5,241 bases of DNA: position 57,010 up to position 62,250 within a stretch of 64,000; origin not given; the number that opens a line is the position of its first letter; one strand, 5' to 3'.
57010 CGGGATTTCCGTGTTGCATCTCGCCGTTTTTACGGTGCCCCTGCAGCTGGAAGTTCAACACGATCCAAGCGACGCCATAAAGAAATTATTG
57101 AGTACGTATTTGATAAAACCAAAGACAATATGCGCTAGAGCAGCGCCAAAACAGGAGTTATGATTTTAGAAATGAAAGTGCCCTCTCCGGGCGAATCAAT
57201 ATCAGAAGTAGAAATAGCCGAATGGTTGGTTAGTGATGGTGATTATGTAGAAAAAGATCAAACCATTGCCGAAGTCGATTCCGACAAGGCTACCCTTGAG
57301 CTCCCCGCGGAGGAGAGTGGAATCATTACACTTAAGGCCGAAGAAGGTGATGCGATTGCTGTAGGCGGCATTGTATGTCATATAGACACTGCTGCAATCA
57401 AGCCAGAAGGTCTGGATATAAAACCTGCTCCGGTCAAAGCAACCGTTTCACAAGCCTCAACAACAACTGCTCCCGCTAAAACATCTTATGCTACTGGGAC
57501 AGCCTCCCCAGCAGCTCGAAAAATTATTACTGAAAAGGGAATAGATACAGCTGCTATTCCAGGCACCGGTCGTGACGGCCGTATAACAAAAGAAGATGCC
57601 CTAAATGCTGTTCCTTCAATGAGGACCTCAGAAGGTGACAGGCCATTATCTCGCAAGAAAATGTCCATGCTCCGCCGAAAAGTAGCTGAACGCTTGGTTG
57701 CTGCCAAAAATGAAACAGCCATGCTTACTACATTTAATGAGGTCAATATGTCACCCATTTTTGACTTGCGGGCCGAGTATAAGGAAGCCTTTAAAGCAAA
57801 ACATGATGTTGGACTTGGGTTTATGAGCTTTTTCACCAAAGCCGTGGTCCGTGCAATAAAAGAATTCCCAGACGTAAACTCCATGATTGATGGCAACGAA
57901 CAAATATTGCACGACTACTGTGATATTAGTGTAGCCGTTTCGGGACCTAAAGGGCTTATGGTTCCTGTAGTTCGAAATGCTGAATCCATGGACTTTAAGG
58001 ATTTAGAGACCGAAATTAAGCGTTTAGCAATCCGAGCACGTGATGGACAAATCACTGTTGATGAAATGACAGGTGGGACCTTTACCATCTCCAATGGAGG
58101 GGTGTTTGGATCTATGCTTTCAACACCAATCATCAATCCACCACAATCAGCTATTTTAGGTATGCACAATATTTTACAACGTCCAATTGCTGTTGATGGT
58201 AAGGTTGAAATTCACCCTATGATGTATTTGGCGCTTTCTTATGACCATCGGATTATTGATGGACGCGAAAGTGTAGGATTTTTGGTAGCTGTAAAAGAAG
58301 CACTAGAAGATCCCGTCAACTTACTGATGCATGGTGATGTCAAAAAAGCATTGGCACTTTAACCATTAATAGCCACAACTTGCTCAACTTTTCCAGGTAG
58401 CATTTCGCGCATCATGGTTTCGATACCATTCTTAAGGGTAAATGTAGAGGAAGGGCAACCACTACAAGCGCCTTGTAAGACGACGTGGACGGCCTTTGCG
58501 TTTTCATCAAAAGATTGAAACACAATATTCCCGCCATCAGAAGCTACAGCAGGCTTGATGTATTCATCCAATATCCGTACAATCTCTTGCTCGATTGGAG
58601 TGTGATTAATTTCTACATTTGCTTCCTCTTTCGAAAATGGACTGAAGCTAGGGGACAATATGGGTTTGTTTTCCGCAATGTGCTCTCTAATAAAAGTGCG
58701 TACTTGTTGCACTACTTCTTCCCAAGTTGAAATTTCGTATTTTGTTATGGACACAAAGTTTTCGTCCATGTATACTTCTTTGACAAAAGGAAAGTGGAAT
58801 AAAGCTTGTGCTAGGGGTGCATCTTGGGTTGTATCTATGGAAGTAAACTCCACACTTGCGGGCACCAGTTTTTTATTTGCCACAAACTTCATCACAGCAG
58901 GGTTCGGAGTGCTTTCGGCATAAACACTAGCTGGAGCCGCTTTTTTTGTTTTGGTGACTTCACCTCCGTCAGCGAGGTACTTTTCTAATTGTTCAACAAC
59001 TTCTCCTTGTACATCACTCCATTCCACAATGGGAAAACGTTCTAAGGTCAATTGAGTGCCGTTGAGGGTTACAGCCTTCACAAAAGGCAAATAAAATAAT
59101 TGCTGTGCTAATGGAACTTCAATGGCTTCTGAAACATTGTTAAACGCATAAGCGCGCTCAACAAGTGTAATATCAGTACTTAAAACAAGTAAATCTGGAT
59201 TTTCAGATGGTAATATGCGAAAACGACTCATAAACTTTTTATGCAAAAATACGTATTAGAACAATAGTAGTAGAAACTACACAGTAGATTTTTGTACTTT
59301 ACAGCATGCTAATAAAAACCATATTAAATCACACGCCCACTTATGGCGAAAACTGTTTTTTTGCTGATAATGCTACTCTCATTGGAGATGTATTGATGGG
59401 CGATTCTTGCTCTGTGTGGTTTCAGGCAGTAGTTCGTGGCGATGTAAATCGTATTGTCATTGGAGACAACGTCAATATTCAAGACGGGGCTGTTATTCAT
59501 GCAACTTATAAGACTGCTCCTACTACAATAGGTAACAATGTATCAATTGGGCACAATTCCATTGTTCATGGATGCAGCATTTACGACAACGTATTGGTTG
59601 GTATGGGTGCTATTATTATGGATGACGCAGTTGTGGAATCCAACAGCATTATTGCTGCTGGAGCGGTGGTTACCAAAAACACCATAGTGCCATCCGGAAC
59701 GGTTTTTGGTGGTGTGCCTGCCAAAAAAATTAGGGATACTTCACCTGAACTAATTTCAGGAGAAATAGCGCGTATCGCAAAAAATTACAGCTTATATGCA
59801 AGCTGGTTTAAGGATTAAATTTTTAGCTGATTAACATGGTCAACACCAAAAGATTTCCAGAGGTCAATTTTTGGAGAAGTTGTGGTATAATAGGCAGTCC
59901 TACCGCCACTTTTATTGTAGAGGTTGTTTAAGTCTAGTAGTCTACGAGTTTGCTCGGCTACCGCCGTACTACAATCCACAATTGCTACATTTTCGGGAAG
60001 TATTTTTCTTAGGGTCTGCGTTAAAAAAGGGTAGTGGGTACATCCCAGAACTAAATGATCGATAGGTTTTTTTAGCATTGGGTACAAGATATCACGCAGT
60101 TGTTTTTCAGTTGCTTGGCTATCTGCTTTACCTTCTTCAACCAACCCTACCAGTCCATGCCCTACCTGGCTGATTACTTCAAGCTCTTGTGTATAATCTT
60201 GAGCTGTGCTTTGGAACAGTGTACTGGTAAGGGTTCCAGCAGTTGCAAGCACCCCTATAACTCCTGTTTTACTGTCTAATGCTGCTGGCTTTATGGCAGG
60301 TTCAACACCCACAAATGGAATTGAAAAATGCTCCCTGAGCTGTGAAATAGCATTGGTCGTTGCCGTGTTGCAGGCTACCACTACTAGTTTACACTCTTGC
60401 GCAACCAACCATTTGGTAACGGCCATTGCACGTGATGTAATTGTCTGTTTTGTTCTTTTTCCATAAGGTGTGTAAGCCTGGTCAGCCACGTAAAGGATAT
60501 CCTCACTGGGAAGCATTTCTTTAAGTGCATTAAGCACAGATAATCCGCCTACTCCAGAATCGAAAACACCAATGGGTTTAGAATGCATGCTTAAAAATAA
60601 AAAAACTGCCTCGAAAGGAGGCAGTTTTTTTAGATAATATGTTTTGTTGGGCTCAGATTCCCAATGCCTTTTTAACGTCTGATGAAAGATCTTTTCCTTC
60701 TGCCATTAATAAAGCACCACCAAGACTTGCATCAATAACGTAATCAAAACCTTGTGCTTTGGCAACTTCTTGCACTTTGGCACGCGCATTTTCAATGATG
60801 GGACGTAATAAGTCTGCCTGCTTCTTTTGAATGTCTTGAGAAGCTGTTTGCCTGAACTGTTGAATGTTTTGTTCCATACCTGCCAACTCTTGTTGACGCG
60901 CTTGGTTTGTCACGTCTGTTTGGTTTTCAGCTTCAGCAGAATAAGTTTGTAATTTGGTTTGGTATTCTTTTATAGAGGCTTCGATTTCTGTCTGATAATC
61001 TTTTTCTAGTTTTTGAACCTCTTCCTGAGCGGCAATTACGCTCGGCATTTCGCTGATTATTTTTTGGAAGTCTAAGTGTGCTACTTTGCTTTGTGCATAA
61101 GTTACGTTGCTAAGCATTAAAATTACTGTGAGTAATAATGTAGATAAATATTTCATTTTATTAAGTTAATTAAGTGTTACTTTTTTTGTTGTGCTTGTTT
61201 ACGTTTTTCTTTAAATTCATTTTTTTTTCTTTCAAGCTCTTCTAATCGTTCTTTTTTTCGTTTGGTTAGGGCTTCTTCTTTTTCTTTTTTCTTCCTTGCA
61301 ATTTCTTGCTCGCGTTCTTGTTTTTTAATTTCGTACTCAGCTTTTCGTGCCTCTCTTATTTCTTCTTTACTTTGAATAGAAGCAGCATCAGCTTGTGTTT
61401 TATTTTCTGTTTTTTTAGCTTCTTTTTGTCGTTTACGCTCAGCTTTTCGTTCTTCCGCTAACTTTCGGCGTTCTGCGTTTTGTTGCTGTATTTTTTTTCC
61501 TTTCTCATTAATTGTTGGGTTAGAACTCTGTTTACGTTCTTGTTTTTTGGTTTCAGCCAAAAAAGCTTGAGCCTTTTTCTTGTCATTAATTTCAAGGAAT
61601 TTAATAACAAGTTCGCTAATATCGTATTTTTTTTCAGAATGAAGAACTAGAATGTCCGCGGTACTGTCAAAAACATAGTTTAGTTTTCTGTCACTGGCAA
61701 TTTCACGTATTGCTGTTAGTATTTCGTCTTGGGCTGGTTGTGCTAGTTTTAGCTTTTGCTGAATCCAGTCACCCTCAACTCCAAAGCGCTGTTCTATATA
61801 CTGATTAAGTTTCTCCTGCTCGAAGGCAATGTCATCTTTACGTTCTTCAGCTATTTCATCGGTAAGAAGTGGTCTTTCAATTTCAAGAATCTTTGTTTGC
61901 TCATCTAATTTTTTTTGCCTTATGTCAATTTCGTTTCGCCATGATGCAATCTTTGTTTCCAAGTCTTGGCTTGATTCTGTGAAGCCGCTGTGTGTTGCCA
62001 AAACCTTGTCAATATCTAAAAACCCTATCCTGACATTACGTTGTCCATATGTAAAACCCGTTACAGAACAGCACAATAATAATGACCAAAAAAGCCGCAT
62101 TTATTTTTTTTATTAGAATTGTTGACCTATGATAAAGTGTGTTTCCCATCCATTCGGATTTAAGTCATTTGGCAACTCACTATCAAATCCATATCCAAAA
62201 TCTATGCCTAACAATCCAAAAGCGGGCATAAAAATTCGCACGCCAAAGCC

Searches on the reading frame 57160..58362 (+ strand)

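Call 73: search_protein_families(library=pfam, proteins=[window:57160-58362:+], max_evalue=0.00001)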
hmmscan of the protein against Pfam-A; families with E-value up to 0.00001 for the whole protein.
window:57160-58362:+ (400 aa): 3 families
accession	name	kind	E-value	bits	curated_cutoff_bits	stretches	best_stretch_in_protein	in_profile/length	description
PF00198.28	2-oxoacid_dh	-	1.6e-80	270.3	23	1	164-390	5-232/232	2-oxoacid dehydrogenases acyltransferase (catalytic domain)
PF00364.28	Biotin_lipoyl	-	6.4e-18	64.8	22.1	1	4-75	2-73/73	Biotin-requiring enzyme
PF02817.22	E3_binding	-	7.9e-14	52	23.7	1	115-147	3-35/36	e3 binding domain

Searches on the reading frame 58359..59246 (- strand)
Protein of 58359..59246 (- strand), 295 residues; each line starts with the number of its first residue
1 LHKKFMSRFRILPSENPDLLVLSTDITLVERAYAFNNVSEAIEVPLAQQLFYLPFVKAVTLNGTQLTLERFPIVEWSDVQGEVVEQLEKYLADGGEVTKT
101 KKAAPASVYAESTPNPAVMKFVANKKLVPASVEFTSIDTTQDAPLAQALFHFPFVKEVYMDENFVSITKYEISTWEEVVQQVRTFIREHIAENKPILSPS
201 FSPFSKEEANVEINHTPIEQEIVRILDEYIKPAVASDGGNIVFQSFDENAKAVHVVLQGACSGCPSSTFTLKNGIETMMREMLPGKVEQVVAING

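Call 73: search_protein_families(library=pfam, proteins=[window:58359-59246:-], max_evalue=0.00001)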
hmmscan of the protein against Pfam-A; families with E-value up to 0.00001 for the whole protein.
window:58359-59246:- (295 aa): 2 families
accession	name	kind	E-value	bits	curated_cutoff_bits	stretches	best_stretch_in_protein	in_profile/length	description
PF08712.16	Nfu_N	-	2.3e-40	137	27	2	108-192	1-87/88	Scaffold protein Nfu/NifU N terminal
PF01106.22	NifU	-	1.5e-23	83.2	27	1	223-288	2-65/67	NifU-like domain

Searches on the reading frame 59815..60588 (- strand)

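Call 73: search_protein_families(library=pfam, proteins=[window:59815-60588:-], max_evalue=0.00001)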
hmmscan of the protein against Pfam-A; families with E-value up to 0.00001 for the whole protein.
window:59815-60588:- (257 aa): 1 family
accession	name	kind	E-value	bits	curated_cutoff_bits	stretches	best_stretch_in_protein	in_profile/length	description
PF01177.27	Asp_Glu_race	-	4.7e-22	79.3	31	1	17-213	11-210/211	Asp/Glu/Hydantoin racemase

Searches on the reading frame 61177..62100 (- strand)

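Call 73: search_protein_families(library=pfam, proteins=[window:61177-62100:-], max_evalue=0.00001)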
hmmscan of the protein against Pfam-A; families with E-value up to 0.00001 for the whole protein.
window:61177-62100:- (307 aa): 1 family
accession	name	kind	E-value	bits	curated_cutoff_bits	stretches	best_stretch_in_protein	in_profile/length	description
PF03938.19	OmpH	-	1.5e-20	74.2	32.4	1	24-169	1-141/141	Outer membrane protein (OmpH-like)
